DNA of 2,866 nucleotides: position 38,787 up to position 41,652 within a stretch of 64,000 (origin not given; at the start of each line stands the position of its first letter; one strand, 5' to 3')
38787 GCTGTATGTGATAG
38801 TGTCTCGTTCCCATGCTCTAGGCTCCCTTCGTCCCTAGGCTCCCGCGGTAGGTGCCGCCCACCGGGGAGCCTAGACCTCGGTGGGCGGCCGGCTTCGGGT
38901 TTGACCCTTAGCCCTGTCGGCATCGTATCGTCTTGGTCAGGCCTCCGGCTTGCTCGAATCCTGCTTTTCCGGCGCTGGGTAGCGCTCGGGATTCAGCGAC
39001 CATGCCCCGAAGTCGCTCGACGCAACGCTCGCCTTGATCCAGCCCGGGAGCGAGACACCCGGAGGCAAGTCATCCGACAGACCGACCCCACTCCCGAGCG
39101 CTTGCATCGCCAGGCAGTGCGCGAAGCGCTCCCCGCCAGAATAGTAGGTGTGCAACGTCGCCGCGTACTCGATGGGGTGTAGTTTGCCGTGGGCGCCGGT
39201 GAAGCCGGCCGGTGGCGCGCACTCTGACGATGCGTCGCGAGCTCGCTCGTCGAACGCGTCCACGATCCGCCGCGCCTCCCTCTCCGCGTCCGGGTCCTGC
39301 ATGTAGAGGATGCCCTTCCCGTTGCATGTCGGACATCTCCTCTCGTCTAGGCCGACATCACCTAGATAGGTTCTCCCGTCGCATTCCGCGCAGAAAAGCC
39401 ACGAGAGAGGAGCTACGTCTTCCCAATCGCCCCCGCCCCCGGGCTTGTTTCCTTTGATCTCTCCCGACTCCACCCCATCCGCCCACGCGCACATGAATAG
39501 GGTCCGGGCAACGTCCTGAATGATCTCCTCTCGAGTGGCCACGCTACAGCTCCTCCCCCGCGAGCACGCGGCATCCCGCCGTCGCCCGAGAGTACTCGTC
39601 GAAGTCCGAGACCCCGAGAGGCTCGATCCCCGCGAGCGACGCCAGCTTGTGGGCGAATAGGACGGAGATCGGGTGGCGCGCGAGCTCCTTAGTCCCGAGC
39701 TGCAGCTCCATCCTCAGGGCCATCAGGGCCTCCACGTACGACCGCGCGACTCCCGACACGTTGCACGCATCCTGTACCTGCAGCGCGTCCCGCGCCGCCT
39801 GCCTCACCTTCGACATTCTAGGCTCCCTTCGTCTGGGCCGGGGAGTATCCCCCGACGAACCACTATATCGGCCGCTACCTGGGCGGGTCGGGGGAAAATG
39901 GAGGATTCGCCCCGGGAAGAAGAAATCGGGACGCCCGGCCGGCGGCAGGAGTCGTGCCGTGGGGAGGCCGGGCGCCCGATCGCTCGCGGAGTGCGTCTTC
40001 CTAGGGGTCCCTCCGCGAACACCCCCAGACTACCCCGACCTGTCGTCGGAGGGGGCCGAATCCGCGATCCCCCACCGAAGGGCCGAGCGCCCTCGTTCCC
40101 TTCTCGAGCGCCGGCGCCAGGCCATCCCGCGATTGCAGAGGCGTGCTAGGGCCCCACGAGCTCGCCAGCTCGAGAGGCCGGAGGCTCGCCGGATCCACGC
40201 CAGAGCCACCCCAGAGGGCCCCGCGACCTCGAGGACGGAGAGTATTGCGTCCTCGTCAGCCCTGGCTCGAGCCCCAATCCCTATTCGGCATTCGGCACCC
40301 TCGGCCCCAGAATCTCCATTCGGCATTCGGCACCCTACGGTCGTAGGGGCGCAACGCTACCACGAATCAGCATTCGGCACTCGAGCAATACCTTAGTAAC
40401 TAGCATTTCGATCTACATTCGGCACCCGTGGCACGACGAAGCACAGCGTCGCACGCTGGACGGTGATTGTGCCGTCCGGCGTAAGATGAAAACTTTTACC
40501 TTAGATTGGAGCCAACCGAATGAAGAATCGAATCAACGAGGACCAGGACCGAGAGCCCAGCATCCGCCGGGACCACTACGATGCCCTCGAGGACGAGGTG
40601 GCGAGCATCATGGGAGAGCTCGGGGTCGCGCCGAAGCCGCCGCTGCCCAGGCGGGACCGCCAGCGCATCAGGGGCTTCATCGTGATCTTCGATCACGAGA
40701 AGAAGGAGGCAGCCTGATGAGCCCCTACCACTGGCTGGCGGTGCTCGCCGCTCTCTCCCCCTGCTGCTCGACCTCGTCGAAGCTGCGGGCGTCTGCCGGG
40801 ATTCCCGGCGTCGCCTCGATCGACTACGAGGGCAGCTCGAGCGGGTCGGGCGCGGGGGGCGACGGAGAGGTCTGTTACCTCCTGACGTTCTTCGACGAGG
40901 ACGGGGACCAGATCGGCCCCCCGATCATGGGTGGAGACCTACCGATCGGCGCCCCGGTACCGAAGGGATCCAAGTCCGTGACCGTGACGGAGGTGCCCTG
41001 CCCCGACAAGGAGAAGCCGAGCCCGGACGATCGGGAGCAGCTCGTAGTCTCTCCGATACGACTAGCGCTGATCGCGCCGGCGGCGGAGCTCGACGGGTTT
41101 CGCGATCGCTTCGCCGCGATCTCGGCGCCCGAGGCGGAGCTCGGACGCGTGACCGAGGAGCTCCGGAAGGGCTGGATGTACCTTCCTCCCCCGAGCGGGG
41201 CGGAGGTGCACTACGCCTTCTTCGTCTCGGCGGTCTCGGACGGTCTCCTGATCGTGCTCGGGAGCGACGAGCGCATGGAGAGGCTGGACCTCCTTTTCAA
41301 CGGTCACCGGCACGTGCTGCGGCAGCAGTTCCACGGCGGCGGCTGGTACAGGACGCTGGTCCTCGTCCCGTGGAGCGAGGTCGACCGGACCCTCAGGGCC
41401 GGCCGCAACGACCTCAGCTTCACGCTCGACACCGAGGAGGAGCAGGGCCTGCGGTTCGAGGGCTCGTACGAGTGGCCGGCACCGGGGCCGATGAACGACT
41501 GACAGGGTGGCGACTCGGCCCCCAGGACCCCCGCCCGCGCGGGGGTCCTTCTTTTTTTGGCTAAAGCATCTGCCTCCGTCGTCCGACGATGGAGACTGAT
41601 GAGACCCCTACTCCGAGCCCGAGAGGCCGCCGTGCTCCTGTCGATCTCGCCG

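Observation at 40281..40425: Iteron-like direct repeat array (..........) in the divergent early regulatory region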

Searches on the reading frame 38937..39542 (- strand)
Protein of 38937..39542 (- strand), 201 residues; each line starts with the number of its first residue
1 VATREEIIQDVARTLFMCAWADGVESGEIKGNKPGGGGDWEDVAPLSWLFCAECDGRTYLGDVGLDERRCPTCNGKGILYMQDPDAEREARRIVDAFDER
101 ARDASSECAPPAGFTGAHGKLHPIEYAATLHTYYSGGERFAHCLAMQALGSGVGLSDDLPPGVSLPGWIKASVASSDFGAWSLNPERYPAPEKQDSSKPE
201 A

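Call 12: search_protein_families(library=pfam, max_evalue=0.01, proteins=[window:38937-39542:-])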
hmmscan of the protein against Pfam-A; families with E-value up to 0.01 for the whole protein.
window:38937-39542:- (201 aa): 1 family
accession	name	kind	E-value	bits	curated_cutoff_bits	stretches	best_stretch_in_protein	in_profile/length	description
PF23733.2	GRXCR1-2_C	-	0.0029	17.9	26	1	47-79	8-41/47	GRXCR1/2, C-terminal domain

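Call 22: find_homologous_proteins(query=window:38937-39542:-)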
Query window:38937-39542:- (201 aa): 10 proteins with E <= 0.001 among 273 candidates.
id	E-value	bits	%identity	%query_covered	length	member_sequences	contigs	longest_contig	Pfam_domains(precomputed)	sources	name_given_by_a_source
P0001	1.7e-135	468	100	100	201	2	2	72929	-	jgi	jgi:hypothetical protein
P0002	1.4e-48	184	52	91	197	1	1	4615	-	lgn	-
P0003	9.0e-46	174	42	98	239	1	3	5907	-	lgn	-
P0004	1.4e-41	161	51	95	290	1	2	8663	-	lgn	-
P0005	6.4e-40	155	44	96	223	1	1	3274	-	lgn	-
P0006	6.5e-39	152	64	37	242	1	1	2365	-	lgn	-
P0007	1.2e-37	148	47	91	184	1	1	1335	-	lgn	-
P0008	1.4e-36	144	48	94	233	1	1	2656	-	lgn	-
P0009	1.8e-35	141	49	93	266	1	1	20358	-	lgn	-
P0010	6.1e-32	129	57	36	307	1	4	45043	-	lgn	-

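Call 24: find_encoding_contigs(protein=P0001, flank=10000, max_places=4)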
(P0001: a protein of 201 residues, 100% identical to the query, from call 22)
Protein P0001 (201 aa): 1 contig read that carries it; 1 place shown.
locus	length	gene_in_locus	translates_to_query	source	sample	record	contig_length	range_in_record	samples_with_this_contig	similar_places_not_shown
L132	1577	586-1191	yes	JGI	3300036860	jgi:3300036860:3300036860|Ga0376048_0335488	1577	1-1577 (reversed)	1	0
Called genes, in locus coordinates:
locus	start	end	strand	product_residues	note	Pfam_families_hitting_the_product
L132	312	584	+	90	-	-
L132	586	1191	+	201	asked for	-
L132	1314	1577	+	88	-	?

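Call 25: find_encoding_contigs(protein=P0010, flank=8000, max_places=3)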
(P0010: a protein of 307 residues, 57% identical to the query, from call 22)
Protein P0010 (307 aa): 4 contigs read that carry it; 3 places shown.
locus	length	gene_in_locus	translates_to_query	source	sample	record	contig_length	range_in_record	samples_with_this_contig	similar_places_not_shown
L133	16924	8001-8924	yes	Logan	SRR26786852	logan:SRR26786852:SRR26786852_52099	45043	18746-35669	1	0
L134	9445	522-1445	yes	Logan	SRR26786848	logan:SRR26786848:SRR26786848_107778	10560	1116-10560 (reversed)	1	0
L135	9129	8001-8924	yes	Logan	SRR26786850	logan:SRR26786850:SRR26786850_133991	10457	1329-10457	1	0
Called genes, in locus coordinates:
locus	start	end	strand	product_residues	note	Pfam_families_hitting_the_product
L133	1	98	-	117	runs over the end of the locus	-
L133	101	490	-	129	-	-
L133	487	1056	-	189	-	PF01145:Band_7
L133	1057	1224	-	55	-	-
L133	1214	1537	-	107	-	-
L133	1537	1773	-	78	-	-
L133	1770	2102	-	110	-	-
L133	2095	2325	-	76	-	-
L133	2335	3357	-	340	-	-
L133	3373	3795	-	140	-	-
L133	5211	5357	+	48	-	-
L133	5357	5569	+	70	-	-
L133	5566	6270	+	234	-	-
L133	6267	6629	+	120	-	-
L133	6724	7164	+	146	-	-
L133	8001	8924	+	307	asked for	-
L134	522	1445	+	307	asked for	-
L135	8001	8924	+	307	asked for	-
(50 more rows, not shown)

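Call 26: find_encoding_contigs(protein=P0009, flank=8000, max_places=3)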
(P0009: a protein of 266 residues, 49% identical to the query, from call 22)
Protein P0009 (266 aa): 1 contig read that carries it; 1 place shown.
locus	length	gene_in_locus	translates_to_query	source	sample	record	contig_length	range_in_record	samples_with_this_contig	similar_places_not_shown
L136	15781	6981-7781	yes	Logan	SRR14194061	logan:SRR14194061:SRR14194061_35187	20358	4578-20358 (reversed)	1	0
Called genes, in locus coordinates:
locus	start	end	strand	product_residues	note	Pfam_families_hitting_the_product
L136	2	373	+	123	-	?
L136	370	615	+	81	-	-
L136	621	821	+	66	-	-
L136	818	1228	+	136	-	PF00436:SSB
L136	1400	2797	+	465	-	-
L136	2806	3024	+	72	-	-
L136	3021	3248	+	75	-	-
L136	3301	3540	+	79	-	-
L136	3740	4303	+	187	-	-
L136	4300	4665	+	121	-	-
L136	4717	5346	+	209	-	PF00239:Resolvase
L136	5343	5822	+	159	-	-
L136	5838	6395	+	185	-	-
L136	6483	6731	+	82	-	-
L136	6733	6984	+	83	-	-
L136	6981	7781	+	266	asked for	-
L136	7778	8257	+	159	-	-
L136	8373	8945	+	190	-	-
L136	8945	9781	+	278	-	-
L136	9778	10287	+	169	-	-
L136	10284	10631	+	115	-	-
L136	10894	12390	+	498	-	-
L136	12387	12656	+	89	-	-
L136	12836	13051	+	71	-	-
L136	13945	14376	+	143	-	-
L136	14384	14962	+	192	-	-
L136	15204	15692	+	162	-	-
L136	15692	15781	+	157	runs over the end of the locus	-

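Call 27: find_encoding_contigs(protein=P0004, flank=8000, max_places=3)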
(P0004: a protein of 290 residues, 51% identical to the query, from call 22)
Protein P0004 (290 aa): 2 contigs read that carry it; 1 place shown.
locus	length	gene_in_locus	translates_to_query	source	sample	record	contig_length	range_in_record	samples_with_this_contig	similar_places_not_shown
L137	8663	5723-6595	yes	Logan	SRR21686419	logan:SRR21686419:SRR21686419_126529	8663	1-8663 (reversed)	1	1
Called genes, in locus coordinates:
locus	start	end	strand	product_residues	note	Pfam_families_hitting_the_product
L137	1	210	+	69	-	?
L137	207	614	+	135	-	PF00436:SSB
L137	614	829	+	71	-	-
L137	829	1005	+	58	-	-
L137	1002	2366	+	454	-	-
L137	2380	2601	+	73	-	-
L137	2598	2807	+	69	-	-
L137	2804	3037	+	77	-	-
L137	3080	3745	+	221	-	PF00239:Resolvase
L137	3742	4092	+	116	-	-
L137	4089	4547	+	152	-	-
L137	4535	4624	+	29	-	-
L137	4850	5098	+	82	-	-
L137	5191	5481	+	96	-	-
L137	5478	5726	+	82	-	-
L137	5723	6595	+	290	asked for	-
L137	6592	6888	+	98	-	-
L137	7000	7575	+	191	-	-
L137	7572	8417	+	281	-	-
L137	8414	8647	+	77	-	-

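Call 39: find_related_loci(query=A1, collection=metagenome_contigs, flank=6000)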
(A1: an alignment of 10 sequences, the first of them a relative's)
Query A1 (201 aa) in metagenome_contigs; peptide patterns used: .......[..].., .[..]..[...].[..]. (x = any residue, [..] = any of these).
495 stretches matched a pattern; 7 encode a relative of the query (tblastn E <= 1e-3); 7 distinct loci.
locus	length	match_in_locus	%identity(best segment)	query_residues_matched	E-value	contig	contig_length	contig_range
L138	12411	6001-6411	34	4-185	4e-17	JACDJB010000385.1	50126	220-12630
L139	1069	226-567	28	5-161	3e-9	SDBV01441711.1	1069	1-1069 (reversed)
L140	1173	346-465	55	134-168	2e-8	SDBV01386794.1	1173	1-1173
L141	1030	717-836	55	134-168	4e-8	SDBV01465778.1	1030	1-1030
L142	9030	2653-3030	28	4-166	7e-7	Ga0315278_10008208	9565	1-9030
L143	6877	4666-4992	25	6-158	1e-6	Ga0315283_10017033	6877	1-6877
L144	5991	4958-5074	49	7-45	9e-7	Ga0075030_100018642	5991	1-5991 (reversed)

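Call 40: find_related_loci(query=A1, collection=viral_contigs, flank=6000)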
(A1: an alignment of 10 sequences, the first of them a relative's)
Query A1 (201 aa) in viral_contigs; peptide patterns used: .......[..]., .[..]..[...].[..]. (x = any residue, [..] = any of these).
46 stretches matched a pattern, but none encodes a relative of the query by tblastn (E <= 1e-3).

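Call 47: search_dna_similar(query=window:38937-39542:-, collection=phages, mode=protein, max_rows=15, max_evalue=0.001)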
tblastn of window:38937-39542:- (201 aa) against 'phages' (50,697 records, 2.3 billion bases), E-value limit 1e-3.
No match.

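Call 48: find_encoding_contigs(protein=P0002, flank=8000, max_places=3)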
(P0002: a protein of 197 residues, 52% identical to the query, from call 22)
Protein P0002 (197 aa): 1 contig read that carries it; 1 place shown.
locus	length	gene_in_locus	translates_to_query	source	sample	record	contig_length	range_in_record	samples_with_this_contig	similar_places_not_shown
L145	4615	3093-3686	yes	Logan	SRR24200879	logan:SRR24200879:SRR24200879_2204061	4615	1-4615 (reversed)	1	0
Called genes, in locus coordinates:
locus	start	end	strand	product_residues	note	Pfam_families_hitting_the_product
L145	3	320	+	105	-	?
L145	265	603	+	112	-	-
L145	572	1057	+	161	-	-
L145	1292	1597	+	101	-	-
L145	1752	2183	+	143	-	-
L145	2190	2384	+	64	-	-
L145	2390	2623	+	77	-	-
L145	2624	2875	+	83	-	-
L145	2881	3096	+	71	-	-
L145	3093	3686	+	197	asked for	-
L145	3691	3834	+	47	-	-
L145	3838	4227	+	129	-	-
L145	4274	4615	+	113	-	?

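Call 49: find_encoding_contigs(protein=P0003, flank=8000, max_places=3)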
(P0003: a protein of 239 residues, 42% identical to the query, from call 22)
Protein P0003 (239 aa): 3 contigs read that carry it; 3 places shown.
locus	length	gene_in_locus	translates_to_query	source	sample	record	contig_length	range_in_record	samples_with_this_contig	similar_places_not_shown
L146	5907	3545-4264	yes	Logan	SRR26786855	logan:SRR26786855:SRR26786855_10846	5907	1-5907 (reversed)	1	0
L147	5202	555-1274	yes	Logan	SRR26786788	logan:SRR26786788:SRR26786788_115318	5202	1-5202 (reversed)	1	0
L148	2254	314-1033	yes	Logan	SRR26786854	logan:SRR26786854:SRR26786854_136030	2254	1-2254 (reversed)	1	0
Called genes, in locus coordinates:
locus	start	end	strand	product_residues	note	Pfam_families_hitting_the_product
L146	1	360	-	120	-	?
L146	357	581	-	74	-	-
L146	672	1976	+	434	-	PF00589:Phage_integrase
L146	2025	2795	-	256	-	-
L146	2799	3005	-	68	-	-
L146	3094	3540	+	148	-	-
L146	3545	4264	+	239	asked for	-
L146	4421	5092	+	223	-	-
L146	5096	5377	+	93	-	-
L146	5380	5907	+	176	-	?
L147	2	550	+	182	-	?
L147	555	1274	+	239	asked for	-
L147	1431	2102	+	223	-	-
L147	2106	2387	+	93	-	-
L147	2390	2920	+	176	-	-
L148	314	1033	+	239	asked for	-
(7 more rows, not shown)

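Call 50: find_encoding_contigs(protein=P0005, flank=8000, max_places=3)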
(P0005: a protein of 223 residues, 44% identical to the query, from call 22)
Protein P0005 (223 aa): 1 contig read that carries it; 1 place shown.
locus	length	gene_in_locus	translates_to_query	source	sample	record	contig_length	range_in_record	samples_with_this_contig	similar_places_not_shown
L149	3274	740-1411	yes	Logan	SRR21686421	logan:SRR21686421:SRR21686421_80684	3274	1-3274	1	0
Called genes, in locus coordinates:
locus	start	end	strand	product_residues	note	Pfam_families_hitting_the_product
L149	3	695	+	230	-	?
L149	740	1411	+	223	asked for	-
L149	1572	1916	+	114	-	-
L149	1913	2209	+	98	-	-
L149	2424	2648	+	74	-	-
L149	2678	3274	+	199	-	?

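Call 66: search_protein_families(library=phrogs, max_evalue=0.001, proteins=[window:38937-39542:-])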
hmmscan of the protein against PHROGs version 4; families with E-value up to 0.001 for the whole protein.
window:38937-39542:- (201 aa): 0 families

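Call 67: search_protein_families(library=pfam, max_evalue=0.01, proteins=[L136:5838-6395:+, L137:4850-5098:+, L136:5343-5822:+, L137:4089-4547:+, L136:10284-10631:+, L136:9778-10287:+, L146:2799-3005:-, L146:2025-2795:-])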
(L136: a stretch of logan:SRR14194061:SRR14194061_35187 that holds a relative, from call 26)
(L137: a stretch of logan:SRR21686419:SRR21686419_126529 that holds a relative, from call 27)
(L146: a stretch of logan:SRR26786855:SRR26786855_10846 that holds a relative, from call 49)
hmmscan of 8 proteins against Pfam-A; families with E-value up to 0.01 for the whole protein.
L136:5838-6395:+ (185 aa): 0 families

L137:4850-5098:+ (82 aa): 0 families

L136:5343-5822:+ (159 aa): 0 families

L137:4089-4547:+ (152 aa): 0 families

L136:10284-10631:+ (115 aa): 0 families

L136:9778-10287:+ (169 aa): 0 families

L146:2799-3005:- (68 aa): 0 families

L146:2025-2795:- (256 aa): 0 families

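Call 86: search_solved_structures(query=A1, max_evalue=1)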
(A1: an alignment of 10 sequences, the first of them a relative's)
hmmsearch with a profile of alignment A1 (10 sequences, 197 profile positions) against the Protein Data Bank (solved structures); distinct sequences matched with E-value up to 1: 1.
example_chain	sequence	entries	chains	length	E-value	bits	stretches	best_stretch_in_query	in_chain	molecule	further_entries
3oq2_A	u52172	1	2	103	0.54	13.2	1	81-145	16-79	CRISPR-associated protein Cas2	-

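Call 97: predict_structure(alignment_id=A1)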
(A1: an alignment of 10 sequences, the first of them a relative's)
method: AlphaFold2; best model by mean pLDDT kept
length: 201 residues; sequences in the alignment: 10
mean_pLDDT: 82.5   pTM: 0.80
mean pLDDT of the five models: 82.5, 81.9, 81.9, 81.0, 80.8
residues with pLDDT >= 90: 113; 70-90: 32; 50-70: 48; < 50: 8
segments of 3 or more residues with pLDDT < 50: 60-67
pLDDT, mean of each block of 10 residues (from residue 1): 91 95 95 89 72 57 46 62 91 97 70 57 91 92 97 93 93 97 91 74 61
secondary structure, 60 per line:
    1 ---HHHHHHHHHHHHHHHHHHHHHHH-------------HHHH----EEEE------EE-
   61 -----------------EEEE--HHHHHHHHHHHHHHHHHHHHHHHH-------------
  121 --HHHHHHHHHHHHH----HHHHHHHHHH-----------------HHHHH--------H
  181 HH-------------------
elements in order: H4-26 H40-43 E48-51 E78-81 H84-107 H123-135 H140-149 H167-171

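Call 99: fold_search(model_id=the predicted structure, library=pdb)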
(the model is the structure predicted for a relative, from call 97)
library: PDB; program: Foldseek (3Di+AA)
matches with E <= 10: 3; with E <= 0.001: 0
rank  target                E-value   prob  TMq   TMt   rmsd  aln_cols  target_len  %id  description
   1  8j9i_G1               6.8e+00  0.01  0.12  0.07  28.2       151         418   11  Cryo-EM structure of Euglena gracilis complex I, turnover state (released 2024-02-28)
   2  4xdj_A                8.2e+00  0.02  0.16  0.13   8.7        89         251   15  Crystal structure of human two pore domain potassium ion channel TREK2 (K2P10.1) in an alternate conformation (FORM 2) (released 2015-03-18)
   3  2r50_C                9.7e+00  0.01  0.16  0.18  14.6       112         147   12  The crystal structure of nonsymbiotic corn hemoglobin 1 (released 2007-09-18)

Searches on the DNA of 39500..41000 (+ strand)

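Call 14: search_dna_similar(query=window:39500-41000:+, collection=phages, mode=distant)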
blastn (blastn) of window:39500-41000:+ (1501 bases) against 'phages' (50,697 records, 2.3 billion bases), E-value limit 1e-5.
No match.

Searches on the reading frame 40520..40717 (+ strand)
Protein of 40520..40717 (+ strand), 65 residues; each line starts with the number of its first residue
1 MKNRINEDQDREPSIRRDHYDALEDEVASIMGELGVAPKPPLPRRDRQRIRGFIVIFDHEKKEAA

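Call 12: search_protein_families(library=pfam, max_evalue=0.01, proteins=[window:40520-40717:+])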
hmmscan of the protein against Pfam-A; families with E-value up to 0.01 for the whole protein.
window:40520-40717:+ (65 aa): 0 families

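Call 66: search_protein_families(library=phrogs, max_evalue=0.001, proteins=[window:40520-40717:+])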
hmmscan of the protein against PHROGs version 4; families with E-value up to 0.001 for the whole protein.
window:40520-40717:+ (65 aa): 0 families

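Call 85: search_solved_structures(query=window:40520-40717:+, max_evalue=1)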
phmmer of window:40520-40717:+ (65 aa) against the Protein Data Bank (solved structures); distinct sequences matched with E-value up to 1: 0.

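Call 96: predict_structure(protein=window:40520-40717:+)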
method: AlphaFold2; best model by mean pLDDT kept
length: 65 residues; sequences in the alignment: 1
mean_pLDDT: 67.2   pTM: 0.26
mean pLDDT of the five models: 67.2, 63.8, 63.7, 63.6, 60.2
residues with pLDDT >= 90: 0; 70-90: 30; 50-70: 32; < 50: 3
segments of 3 or more residues with pLDDT < 50: none
pLDDT, mean of each block of 10 residues (from residue 1): 54 60 75 72 77 70 56
secondary structure, 60 per line:
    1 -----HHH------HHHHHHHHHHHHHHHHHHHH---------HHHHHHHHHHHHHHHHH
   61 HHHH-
elements in order: H15-34 H44-64

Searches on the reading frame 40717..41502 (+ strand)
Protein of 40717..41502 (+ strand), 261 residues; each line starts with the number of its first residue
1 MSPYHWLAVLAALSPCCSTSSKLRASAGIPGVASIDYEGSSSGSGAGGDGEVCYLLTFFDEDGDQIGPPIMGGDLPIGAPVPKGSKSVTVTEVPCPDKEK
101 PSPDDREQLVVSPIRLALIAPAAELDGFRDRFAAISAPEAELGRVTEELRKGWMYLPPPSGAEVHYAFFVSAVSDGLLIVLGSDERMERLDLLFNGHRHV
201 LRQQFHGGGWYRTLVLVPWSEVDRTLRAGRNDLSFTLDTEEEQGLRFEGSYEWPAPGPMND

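Call 12: search_protein_families(library=pfam, max_evalue=0.01, proteins=[window:40717-41502:+])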
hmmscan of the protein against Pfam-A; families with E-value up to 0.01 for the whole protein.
window:40717-41502:+ (261 aa): 0 families

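Call 66: search_protein_families(library=phrogs, max_evalue=0.001, proteins=[window:40717-41502:+])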
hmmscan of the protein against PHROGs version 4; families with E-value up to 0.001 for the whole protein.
window:40717-41502:+ (261 aa): 0 families

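Call 75: find_homologous_proteins(query=window:40717-41502:+)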
Query window:40717-41502:+ (261 aa): 1 proteins with E <= 0.001 among 2852 candidates.
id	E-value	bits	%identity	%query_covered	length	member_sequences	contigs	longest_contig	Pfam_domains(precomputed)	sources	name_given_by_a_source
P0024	2.6e-172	589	99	100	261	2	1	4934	-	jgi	jgi:hypothetical protein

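Call 76: find_encoding_contigs(protein=P0024, flank=6000, max_places=3)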
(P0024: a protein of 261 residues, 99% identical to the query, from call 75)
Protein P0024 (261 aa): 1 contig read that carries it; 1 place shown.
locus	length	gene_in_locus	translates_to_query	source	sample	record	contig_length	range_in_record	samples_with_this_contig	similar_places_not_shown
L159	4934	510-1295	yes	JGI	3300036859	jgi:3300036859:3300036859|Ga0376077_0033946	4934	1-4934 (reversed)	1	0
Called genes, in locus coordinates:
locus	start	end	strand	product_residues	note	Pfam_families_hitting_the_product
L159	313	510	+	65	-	-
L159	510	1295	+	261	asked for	-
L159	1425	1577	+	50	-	PF12728:HTH_17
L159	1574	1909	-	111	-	-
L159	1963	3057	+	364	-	PF00589:Phage_integrase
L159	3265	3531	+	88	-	-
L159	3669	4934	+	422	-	?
